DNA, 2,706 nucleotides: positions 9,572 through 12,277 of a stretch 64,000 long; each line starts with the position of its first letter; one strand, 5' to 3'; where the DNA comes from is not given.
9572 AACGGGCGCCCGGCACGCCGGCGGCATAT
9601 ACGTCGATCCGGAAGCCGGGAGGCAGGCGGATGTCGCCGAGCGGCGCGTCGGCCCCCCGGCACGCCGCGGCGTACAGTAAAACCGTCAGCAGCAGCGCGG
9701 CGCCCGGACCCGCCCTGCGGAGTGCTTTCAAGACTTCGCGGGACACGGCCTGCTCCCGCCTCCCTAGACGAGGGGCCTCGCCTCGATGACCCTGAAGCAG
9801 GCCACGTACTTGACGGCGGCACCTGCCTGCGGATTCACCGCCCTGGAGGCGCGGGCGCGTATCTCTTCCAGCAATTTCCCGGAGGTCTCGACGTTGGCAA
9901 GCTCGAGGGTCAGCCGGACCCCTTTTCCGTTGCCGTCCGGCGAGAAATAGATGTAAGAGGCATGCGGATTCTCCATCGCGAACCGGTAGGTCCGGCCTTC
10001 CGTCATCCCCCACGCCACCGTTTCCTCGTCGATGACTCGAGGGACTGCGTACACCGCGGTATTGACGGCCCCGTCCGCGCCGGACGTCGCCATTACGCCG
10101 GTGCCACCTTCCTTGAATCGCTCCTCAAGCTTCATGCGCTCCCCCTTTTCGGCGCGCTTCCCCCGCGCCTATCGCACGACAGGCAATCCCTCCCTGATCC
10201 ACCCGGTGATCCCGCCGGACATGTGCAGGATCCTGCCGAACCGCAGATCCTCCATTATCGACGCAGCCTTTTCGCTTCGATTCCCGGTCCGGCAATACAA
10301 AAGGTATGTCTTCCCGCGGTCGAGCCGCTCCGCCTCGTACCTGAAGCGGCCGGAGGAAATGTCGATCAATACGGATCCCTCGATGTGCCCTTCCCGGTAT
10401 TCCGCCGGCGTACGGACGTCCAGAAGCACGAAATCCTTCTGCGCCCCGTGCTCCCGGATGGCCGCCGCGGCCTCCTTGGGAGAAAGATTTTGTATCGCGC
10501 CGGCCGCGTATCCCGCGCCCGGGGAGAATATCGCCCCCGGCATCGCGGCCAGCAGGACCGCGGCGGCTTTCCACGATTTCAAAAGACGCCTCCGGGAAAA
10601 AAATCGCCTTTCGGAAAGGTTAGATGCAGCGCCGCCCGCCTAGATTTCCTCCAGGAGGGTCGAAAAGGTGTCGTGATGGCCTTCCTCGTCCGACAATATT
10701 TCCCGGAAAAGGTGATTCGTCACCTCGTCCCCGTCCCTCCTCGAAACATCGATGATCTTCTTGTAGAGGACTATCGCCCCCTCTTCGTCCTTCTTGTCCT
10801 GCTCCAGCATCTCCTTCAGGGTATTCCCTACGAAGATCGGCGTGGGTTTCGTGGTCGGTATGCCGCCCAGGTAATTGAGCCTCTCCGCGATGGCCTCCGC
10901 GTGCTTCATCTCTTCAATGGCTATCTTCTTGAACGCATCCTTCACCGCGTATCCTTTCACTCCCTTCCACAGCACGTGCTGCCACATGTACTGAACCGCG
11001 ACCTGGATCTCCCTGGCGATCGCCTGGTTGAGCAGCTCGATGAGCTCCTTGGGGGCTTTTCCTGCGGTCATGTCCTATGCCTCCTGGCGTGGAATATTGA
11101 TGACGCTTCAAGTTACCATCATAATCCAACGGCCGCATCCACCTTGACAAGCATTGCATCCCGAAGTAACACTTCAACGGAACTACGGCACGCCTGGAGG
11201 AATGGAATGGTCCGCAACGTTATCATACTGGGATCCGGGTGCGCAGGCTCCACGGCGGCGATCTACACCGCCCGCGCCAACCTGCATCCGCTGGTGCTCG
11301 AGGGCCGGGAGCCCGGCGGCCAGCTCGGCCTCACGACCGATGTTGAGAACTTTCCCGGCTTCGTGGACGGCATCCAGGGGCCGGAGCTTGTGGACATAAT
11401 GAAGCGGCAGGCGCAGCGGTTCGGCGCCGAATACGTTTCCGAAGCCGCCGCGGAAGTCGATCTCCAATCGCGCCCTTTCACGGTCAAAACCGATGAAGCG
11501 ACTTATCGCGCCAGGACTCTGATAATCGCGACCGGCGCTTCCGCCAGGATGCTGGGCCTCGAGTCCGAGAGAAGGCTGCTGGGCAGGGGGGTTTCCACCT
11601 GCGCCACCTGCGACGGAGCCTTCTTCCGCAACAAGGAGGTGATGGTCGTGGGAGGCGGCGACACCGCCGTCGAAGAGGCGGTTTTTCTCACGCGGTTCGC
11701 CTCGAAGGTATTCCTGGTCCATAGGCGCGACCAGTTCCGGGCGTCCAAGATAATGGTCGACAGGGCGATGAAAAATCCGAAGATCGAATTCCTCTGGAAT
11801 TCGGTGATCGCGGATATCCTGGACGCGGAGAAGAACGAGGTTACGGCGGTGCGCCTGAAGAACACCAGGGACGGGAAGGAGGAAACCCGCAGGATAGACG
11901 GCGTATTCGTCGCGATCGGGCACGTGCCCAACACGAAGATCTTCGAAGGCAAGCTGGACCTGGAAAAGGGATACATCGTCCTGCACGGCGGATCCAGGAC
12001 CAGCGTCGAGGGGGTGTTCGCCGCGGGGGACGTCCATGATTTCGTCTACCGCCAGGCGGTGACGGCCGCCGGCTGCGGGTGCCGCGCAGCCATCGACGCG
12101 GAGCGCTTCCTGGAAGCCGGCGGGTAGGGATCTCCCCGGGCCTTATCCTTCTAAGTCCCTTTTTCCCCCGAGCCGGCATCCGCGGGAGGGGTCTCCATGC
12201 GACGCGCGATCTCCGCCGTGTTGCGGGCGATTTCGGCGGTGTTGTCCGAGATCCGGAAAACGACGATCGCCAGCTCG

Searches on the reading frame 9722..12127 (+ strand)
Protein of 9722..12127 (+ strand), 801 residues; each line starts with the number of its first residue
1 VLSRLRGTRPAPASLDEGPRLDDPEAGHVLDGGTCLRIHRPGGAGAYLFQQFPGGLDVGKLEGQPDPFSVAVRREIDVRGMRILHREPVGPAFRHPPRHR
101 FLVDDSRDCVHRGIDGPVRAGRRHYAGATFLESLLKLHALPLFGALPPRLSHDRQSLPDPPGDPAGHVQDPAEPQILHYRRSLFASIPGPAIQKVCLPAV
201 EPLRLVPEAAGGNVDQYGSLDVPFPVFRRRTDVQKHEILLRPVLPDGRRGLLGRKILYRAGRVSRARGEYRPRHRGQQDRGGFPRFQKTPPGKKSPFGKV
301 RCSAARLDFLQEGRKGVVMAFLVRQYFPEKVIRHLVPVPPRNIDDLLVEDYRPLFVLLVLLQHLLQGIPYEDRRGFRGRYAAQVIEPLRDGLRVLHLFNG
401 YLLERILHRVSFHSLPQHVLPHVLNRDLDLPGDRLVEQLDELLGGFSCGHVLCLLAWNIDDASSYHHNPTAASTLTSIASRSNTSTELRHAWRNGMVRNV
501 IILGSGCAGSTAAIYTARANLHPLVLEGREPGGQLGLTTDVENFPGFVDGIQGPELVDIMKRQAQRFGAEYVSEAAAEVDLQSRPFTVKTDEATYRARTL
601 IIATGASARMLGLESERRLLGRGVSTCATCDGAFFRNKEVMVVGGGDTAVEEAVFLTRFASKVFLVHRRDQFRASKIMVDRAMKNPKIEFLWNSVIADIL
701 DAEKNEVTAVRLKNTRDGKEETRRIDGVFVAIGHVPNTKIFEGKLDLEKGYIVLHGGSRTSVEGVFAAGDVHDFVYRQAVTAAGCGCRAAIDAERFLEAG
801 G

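Call 62: search_protein_families(library=pfam, proteins=[window:9722-12127:+], max_evalue=0.00001)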
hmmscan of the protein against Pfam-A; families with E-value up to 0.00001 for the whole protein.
window:9722-12127:+ (801 aa): 4 families
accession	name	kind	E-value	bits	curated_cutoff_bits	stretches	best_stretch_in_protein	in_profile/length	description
PF07992.20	Pyr_redox_2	-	2.4e-46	158.9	26.1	1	499-784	2-289/291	Pyridine nucleotide-disulphide oxidoreductase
PF13738.12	Pyr_redox_3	-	2.7e-18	66.7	30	1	576-769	104-305/305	Pyridine nucleotide-disulphide oxidoreductase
PF00070.33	Pyr_redox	-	1.1e-17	64.7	22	1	640-714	2-81/82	Pyridine nucleotide-disulphide oxidoreductase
PF01266.30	DAO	-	7.6e-07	29.4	27.9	0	552-618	147-220/353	FAD dependent oxidoreductase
